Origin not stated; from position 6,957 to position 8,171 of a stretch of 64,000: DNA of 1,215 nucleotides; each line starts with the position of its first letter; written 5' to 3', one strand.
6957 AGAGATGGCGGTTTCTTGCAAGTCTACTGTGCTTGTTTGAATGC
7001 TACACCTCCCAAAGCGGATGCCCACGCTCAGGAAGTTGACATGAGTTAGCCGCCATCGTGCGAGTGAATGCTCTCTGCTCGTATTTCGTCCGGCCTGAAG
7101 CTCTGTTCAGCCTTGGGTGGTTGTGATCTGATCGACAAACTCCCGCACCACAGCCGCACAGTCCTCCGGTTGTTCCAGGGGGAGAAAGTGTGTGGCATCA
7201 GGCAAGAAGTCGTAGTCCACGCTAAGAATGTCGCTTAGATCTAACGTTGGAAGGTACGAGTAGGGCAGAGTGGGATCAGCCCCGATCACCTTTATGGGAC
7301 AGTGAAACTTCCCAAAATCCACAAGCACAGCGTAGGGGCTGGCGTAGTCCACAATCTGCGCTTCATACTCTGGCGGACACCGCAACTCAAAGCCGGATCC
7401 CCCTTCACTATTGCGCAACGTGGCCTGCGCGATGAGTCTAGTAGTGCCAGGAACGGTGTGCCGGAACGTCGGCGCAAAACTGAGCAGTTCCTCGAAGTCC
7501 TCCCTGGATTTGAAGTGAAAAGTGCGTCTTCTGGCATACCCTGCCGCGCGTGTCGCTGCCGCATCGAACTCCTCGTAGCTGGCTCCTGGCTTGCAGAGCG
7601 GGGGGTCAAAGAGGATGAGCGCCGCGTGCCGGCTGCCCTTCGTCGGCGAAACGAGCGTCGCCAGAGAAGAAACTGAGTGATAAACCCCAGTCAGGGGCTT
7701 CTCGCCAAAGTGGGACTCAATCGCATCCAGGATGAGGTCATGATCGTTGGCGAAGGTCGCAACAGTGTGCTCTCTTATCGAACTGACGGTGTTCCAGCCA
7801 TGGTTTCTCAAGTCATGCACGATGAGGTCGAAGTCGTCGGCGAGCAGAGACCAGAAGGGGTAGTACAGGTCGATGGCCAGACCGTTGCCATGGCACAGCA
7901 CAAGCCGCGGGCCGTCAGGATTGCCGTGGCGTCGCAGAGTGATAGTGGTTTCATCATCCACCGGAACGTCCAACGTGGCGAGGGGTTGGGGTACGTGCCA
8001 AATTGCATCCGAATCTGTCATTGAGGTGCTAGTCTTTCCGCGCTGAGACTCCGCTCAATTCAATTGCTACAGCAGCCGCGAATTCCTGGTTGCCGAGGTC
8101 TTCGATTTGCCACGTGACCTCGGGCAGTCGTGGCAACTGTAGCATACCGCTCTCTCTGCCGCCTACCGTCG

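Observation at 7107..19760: Compact type I PKS cluster with non-canonical architecture: fully reducing, C-methylating module, then KS-AT with trans ACP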

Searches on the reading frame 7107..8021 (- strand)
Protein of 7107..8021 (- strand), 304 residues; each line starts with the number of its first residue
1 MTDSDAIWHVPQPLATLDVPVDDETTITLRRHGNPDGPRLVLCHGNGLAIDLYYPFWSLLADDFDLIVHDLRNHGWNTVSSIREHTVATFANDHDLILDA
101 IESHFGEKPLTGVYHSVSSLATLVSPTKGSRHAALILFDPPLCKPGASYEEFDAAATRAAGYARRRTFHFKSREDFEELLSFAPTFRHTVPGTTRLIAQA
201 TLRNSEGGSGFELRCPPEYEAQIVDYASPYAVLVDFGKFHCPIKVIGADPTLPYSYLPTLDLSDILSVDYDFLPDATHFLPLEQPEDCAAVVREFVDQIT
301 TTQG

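Call 4: search_protein_families(library=pfam, proteins=[window:7107-8021:-], max_evalue=0.01)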
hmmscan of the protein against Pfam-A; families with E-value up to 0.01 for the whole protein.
window:7107-8021:- (304 aa): 3 families
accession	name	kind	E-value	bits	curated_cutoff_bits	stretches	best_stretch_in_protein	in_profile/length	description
PF12697.13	Abhydrolase_6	-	4.2e-12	47.6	26.3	1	40-290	1-216/217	Alpha/beta hydrolase family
PF00561.26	Abhydrolase_1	-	2.2e-06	27.9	25.8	1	38-101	1-66/245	alpha/beta hydrolase fold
PF12146.15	Hydrolase_4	-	0.0019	18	27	1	40-148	7-116/239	Serine aminopeptidase, S33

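Call 12: find_homologous_proteins(query=window:7110-8021:-)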
Query seq(304 aa) (304 aa): 2738 proteins with E <= 0.001 among 5114 candidates; the best 120 are listed.
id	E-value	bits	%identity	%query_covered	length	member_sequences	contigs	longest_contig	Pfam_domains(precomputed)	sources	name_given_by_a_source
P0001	1.8e-183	627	89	99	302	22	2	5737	PF12697.14,PF00561.27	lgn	-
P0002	3.6e-180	616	88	99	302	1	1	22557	PF12697.14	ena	-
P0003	4.9e-180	616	88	99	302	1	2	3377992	PF12697.14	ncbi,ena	-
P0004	3.5e-178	610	87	99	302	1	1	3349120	PF12697.14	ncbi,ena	-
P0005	2.6e-173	594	83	99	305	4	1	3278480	PF12697.14,PF00561.27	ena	-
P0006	4.6e-172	590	84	99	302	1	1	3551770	PF12697.14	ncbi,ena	-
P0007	6.0e-172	589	84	99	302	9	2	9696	PF12697.14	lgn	-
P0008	2.2e-170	584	83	99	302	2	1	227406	PF12697.14,PF00561.27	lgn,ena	-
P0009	1.3e-168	578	82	99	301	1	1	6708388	PF12697.14,PF00561.27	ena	-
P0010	7.9e-165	566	82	97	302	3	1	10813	PF12697.14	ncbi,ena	-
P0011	5.8e-163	560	79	98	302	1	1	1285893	PF12697.14,PF00561.27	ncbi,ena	-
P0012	9.5e-163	559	79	98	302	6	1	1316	PF12697.14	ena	-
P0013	7.0e-162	556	78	98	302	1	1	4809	PF12697.14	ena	-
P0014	1.6e-153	529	74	99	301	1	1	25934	PF12697.14,PF00561.27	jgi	jgi:pimeloyl-ACP methyl ester carboxylesterase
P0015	5.8e-142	491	68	98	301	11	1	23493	PF12697.14,PF00561.27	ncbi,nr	ncbi:MAG: alpha/beta hydrolase [Chloroflexi bacterium]|nr:alpha/beta hydrolase [Chloroflexota bacter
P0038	2.9e-138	479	68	97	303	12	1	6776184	PF12697.14,PF00561.27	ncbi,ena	-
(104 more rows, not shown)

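Call 13: find_encoding_contigs(protein=P0003, flank=10000, max_places=2)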
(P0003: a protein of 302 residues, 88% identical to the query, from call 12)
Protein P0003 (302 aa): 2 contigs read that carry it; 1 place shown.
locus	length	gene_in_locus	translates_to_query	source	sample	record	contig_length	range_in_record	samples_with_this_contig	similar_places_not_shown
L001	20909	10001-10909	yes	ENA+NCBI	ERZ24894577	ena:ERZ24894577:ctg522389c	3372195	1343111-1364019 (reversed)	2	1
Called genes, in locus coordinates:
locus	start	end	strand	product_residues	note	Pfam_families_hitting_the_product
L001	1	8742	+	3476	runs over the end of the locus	PF00109:ketoacyl-synt, PF02801:Ketoacyl-synt_C, PF16197:KAsynt_C_assoc, PF22621:CurL-like_PKS_C, PF00698:Acyl_transf_1, PF21089:PKS_DH_N, PF14765:PS-DH, PF08242:Methyltransf_12, +18 more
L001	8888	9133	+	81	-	PF00550:PP-binding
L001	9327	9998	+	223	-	PF22624:AASDHPPT_N, PF01648:ACPS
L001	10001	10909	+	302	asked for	PF12697:Abhydrolase_6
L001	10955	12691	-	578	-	PF00860:Xan_ur_permease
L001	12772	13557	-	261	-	PF05721:PhyH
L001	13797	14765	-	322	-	PF12706:Lactamase_B_2 (faint)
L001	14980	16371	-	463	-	PF04734:Ceramidase_alk (weak)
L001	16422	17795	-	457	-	PF04734:Ceramidase_alk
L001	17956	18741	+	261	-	PF01784:DUF34_NIF3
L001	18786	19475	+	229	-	PF00702:Hydrolase, PF13419:HAD_2, PF13242:Hydrolase_like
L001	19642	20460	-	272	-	PF02679:ComA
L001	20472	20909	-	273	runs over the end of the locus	PF04909:Amidohydro_2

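Call 14: find_encoding_contigs(protein=P0038, flank=10000, max_places=2)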
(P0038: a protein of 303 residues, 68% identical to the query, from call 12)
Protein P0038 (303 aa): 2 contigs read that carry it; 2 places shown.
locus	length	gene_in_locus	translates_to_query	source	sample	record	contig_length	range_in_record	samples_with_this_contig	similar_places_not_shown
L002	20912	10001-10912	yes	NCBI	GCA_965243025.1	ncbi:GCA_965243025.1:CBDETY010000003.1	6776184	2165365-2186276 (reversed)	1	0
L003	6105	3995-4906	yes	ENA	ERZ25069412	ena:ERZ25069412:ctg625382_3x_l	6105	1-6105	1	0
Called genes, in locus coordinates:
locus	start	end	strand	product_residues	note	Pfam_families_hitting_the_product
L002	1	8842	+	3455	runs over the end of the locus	PF00109:ketoacyl-synt, PF02801:Ketoacyl-synt_C, PF16197:KAsynt_C_assoc, PF22621:CurL-like_PKS_C, PF00698:Acyl_transf_1, PF21089:PKS_DH_N, PF14765:PS-DH, PF08242:Methyltransf_12, +19 more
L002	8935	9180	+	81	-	PF00550:PP-binding (weak)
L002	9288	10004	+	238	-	PF22624:AASDHPPT_N (weak), PF01648:ACPS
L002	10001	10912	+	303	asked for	PF00561:Abhydrolase_1 (weak), PF12697:Abhydrolase_6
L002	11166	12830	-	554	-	PF00860:Xan_ur_permease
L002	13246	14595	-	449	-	PF13458:Peripla_BP_6, PF01094:ANF_receptor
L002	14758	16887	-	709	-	PF08269:dCache_2, PF17200:sCache_2, PF17201:Cache_3-Cache_2 (faint), PF08269:dCache_2, PF17200:sCache_2, PF08269:dCache_2, PF13860:FlgD_ig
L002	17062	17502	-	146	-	-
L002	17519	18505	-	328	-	PF08379:Bact_transglu_N, PF01841:Transglut_core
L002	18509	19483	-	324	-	PF04168:Alpha-E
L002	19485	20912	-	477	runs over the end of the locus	PF04174:CP_ATPgrasp_1, PF14403:CP_ATPgrasp_2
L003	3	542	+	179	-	?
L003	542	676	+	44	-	PF00109:ketoacyl-synt (weak)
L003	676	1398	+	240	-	PF00109:ketoacyl-synt, PF02801:Ketoacyl-synt_C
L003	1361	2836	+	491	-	PF16197:KAsynt_C_assoc, PF22336:RhiE-like_linker, PF22621:CurL-like_PKS_C, PF00698:Acyl_transf_1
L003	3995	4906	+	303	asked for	PF00561:Abhydrolase_1 (weak), PF12697:Abhydrolase_6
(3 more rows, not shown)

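Call 29: find_related_loci(query=A1, collection=genome_contigs, flank=10000)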
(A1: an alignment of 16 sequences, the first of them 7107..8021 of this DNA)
Query A1 (304 aa) in genome_contigs; peptide patterns used: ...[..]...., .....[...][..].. (x = any residue, [..] = any of these).
600 stretches matched a pattern (row limit reached: there are more); 590 encode a relative of the query (tblastn E <= 1e-3); the best 80 are kept; 80 distinct loci.
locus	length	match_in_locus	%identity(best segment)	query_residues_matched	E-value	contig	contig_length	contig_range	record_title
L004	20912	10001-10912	87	1-304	0e+0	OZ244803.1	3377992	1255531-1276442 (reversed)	MAG: Chloroflexota bacterium isolate 79ba3885-3119-4226-a239-5f829a180bad genome assembly, chromosome: 1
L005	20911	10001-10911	91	1-304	3e-174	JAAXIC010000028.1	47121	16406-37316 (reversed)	MAG: Chloroflexota bacterium isolate Plut_88905 unfiltered_Plut_88905_genomic_contig_519354, whole genome shotgun sequen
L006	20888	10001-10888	82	1-296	2e-156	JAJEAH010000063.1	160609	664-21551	MAG: Chloroflexota bacterium isolate jk18x7bins.44 k141_1694287, whole genome shotgun sequence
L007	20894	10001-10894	79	1-298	1e-153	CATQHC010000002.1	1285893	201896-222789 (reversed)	MAG: Chloroflexota bacterium isolate 11a6ff70-42c8-4f36-b917-3d1cb5cddc1f genome assembly, contig: contig_2, whole genom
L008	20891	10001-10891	69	4-300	9e-142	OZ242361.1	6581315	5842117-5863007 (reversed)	MAG: Candidatus Latescibacterota bacterium isolate c7d3165a-3b70-4ca6-a93c-9a173e2068a1 genome assembly, chromosome: 1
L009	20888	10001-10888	69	2-297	2e-139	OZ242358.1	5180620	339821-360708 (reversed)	MAG: Candidatus Latescibacterota bacterium isolate bac68e43-bb0c-4055-920f-ab3f04e5d652 genome assembly, chromosome: 1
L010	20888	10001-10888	68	3-298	2e-138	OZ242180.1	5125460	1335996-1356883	MAG: Candidatus Latescibacterota bacterium isolate 7123bf0d-be33-4206-a55c-e1281b3fc930 genome assembly, chromosome: 1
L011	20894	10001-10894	65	3-300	5e-138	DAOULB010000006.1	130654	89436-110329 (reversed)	MAG TPA_asm: Dehalococcoidia bacterium isolate S8_378 15223, whole genome shotgun sequence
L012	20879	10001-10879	67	5-297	1e-137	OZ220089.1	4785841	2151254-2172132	MAG: Candidatus Latescibacterota bacterium isolate 4e2a754f-172e-45f6-b93c-83e01e84db49 genome assembly, chromosome: 1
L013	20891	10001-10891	67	2-298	2e-137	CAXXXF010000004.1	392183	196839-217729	MAG: Candidatus Latescibacterota bacterium isolate cdc6522c-bbe9-4fa3-a52d-301d393956c9 genome assembly, contig: contig_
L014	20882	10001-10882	67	3-296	3e-137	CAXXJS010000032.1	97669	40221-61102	MAG: Candidatus Latescibacterota bacterium isolate d54d2296-71c2-45af-80d9-7212e301404d genome assembly, contig: contig_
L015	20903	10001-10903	65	1-301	8e-137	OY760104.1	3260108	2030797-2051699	MAG: Dehalococcoidia bacterium isolate 85321599-0a94-4039-bbde-d148f9b3e6b5 genome assembly, chromosome: 1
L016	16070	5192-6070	66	5-297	1e-136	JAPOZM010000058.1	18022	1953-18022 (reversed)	MAG: Gemmatimonadaceae bacterium isolate COS4_bin_9 NODE_2603_length_18022_cov_31.3492, whole genome shotgun sequence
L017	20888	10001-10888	67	2-297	1e-136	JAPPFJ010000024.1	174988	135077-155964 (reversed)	MAG: Gemmatimonadota bacterium isolate RHO1_bin_28 NODE_148_length_174988_cov_45.096288, whole genome shotgun sequence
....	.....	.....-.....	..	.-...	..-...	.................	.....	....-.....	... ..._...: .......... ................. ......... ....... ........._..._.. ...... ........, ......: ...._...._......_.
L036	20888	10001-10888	64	1-296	7e-132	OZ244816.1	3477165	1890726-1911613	MAG: Dehalococcoidia bacterium isolate f2a2dee8-fbed-446a-8eee-262c204d2a39 genome assembly, chromosome: 1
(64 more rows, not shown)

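Call 54: search_protein_families(library=pfam, proteins=[L006:2220-3491:+, L006:3619-4626:+, L006:4650-5438:+, L006:5674-6825:-, L006:7076-8563:+, L036:3301-4491:+, L036:4525-5316:-, L036:5335-6297:-, L036:6608-8158:+, L036:1062-2171:-], max_evalue=0.0001)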
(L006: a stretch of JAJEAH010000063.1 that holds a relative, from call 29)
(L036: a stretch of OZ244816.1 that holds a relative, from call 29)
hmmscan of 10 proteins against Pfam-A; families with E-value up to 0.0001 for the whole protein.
L006:2220-3491:+ (423 aa): 2 families
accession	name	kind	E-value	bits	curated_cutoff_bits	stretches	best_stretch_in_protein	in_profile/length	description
PF00174.25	Oxidored_molyb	-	6.2e-53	179.3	24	1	118-282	7-165/169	Oxidoreductase molybdopterin binding domain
PF03404.22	Mo-co_dimer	-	1.4e-08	35.3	22.7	1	329-413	29-128/138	Mo-co oxidoreductase dimerisation domain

L006:3619-4626:+ (335 aa): 3 families
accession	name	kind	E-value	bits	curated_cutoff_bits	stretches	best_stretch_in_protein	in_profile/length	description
PF00005.33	ABC_tran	-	3.1e-29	102.7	25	1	26-168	3-137/137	ABC transporter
PF13304.12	AAA_21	-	1.2e-14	55.6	27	1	124-201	222-301/304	AAA domain, putative AbiEii toxin, Type IV TA system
PF02463.25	SMC_N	-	6.3e-05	22.9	40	0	36-202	26-203/220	RecF/RecN/SMC N terminal domain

L006:4650-5438:+ (262 aa): 2 families
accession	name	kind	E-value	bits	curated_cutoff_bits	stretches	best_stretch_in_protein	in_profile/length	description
PF12698.13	ABC2_membrane_3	-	8.5e-13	48.5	31.6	1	67-254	160-346/347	ABC-2 family transporter protein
PF01061.29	ABC2_membrane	-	4.1e-12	46.5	26.9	1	34-226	15-209/211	ABC-2 type transporter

L006:5674-6825:- (383 aa): 3 families
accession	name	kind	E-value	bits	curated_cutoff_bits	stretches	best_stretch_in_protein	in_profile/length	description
PF25137.1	ADH_Fe_C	-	3.5e-52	177.4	27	1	189-381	2-192/194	Fe-containing alcohol dehydrogenase family, C-terminal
PF00465.25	Fe-ADH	-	5e-47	160.1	31.3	1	10-177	2-168/168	Iron-containing alcohol dehydrogenase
PF13685.12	Fe-ADH_2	-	4.2e-14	53.2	28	1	15-108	3-94/149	Iron-containing alcohol dehydrogenase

L006:7076-8563:+ (495 aa): 2 families
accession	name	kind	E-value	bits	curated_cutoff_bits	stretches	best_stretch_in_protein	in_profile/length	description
PF01547.30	SBP_bac_1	-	2.4e-12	47.9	26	1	101-392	9-299/307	Bacterial extracellular solute-binding protein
PF13416.11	SBP_bac_8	-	1.6e-06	28.6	27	1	108-424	4-274/279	Bacterial extracellular solute-binding protein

L036:3301-4491:+ (396 aa): 2 families
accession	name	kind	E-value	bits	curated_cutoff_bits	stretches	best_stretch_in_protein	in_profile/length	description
PF00155.27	Aminotran_1_2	-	5.6e-63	213.7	19.7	1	46-384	5-360/361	Aminotransferase class I and II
PF00266.25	Aminotran_5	-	3.2e-05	23.5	21.5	1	86-212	42-179/371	Aminotransferase class-V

L036:4525-5316:- (263 aa): 1 family
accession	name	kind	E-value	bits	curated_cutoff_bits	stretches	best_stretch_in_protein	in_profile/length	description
PF00932.25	LTD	-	8.3e-17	62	34.3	1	148-258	4-107/109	Lamin Tail Domain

L036:5335-6297:- (320 aa): 2 families
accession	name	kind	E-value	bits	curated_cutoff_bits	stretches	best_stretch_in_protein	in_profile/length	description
PF00586.29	AIRS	-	1.7e-26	93.3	24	1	21-127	2-112/112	AIR synthase related protein, N-terminal domain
PF02769.27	AIRS_C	-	4.4e-20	72.9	23.1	1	139-318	1-155/156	AIR synthase related protein, C-terminal domain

L036:6608-8158:+ (516 aa): 1 family
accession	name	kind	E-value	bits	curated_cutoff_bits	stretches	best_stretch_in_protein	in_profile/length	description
PF02638.21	GHL10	-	3.8e-05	23.4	27.9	0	80-188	57-165/311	Glycosyl hydrolase-like 10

L036:1062-2171:- (369 aa): 0 families

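Call 58: search_solved_structures(query=A1, max_evalue=0.01, show_alignments=1)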
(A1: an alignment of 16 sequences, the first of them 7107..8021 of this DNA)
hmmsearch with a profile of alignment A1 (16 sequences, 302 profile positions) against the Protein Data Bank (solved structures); distinct sequences matched with E-value up to 0.01: 17.
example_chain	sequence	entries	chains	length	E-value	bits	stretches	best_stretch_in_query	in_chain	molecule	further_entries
4uhh_A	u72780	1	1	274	0.0016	21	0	267-299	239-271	ESTERASE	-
4uhc_A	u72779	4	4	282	0.0018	20.9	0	267-299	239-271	ESTERASE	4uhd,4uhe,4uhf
5a62_A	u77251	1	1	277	0.0022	20.5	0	31-136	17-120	PUTATIVE ALPHA/BETA HYDROLASE FOLD PROTEIN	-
4rnc_A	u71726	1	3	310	0.0027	20.3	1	17-98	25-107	Esterase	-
8sdc_A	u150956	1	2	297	0.0033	19.9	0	16-81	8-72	Alpha/beta hydrolase fold protein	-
3c5v_A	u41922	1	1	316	0.0034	19.9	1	16-107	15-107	Protein phosphatase methylesterase 1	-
3c5w_P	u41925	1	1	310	0.0049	19.4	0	16-101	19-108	PP2A-specific methylesterase PME-1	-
4psu_A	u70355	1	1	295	0.0059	19.1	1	29-102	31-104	Alpha/beta hydrolase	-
3jw8_A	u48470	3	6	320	0.0065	19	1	21-159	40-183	MGLL protein | MONOGLYCERIDE LIPASE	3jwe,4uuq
3pe6_A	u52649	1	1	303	0.0073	18.8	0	21-158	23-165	Monoglyceride lipase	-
5zun_A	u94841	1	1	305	0.0073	18.8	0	21-158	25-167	Monoglyceride lipase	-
3hju_A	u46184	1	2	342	0.0079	18.7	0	21-159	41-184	Monoglyceride lipase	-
6ax1_A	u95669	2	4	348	0.0079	18.7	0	21-159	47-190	Monoglyceride lipase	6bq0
7l4t_A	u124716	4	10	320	0.0082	18.7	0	21-158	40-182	Monoglyceride lipase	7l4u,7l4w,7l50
7soy_P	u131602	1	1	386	0.0084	18.6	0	16-101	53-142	Protein phosphatase methylesterase 1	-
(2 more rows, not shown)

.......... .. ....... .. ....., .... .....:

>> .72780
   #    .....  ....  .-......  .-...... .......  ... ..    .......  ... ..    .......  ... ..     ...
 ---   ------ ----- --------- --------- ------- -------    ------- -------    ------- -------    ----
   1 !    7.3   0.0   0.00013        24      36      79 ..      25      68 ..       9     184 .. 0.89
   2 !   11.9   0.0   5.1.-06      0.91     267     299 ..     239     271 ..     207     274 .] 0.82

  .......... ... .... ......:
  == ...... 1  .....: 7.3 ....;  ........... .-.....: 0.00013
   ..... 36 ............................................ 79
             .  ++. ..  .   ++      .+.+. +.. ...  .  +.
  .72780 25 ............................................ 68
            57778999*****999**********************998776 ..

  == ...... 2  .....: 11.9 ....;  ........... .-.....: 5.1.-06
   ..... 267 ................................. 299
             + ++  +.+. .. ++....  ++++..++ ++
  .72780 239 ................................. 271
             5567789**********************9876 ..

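Call 59: search_protein_families(library=ncbifam, proteins=[window:7107-8021:-], max_evalue=0.001)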
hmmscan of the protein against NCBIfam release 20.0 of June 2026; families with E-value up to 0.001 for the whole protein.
window:7107-8021:- (304 aa): 5 families
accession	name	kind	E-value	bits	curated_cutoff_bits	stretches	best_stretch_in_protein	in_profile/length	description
NF004514.1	PRK05855.1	equivalog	9.4e-09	34.4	455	1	22-103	7-89/578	SDR family oxidoreductase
TIGR02427.1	protocat_pcaD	equivalog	2.6e-07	30.3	255.85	1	32-103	7-78/251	3-oxoadipate enol-lactonase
NF051488.1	bifunc_PcaDC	exception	3.9e-06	26.2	390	0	29-102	4-76/375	bifunctional 3-oxoadipate enol-lactonase/4-carboxymuconolactone decarboxylase PcaDC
TIGR03056.1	bchO_mg_che_rel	equivalog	0.00033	19.8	172.55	1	29-100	20-91/278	alpha/beta fold hydrolase BchO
NF051487.1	bifunc_PcaCD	exception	0.00086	18.5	430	0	28-100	163-234/413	bifunctional 4-carboxymuconolactone decarboxylase/3-oxoadipate enol-lactonase PcaCD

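Call 65: predict_structure(alignment_id=A1)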
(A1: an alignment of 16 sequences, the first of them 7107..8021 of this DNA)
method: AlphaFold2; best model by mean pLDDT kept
length: 304 residues; sequences in the alignment: 16
mean_pLDDT: 51.2   pTM: 0.48
mean pLDDT of the five models: 51.2, 48.1, 42.2, 39.3, 36.9
residues with pLDDT >= 90: 6; 70-90: 63; 50-70: 67; < 50: 168
segments of 3 or more residues with pLDDT < 50: 1-6, 46-48, 73-89, 115-166, 182-194, 214-282
pLDDT, mean of each block of 10 residues (from residue 1): 49 87 76 87 55 74 83 43 44 64 73 44 28 25 40 44 48 66 45 48 71 50 28 27 27 27 27 36 59 64 49
secondary structure, 60 per line:
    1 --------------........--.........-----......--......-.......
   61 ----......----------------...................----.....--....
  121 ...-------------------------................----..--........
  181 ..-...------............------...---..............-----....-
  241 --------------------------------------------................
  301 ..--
elements in order: E15-22 E25-33 E39-44 H47-52 H54-60 E65-70 H87-105 E110-114 H117-123 H149-164 H173-182 H193-201 E202-204 E211-213 H217-230 H236-239 H285-302
